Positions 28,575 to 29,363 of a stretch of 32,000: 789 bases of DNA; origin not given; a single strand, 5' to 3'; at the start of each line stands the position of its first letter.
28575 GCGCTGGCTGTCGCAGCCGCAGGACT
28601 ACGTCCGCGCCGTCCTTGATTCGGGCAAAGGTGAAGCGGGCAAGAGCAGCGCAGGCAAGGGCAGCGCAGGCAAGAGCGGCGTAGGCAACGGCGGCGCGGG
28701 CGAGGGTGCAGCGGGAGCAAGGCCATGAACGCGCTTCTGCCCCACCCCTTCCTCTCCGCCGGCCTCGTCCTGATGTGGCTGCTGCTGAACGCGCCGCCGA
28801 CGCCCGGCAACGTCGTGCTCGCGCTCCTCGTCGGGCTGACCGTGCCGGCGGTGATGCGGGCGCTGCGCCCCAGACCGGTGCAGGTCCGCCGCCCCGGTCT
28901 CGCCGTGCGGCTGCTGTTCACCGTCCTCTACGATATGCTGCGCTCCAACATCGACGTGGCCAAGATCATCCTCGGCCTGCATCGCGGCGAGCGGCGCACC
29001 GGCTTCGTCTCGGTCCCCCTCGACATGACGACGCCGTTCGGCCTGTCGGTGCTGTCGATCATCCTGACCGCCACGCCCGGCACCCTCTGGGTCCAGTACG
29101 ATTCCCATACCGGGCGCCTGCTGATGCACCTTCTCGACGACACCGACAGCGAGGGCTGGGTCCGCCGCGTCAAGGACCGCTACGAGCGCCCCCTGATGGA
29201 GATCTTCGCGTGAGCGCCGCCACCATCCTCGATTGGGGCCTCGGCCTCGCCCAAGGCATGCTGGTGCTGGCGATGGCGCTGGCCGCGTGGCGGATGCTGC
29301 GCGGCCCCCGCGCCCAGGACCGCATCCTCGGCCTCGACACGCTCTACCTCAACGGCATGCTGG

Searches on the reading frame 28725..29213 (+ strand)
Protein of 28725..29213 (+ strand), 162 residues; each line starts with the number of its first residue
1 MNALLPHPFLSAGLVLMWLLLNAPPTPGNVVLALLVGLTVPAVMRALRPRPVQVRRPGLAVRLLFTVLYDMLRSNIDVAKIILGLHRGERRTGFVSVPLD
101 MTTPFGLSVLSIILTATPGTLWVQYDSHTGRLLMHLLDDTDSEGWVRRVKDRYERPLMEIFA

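Call 9: search_protein_families(library=pfam, proteins=[window:28725-29213:+], max_evalue=0.001)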
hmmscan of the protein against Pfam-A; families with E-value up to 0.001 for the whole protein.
window:28725-29213:+ (162 aa): 1 family
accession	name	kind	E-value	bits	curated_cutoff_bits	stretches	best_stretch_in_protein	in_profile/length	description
PF01899.21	MNHE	-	6.8e-40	136.6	27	1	13-160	3-145/145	Na+/H+ ion antiporter subunit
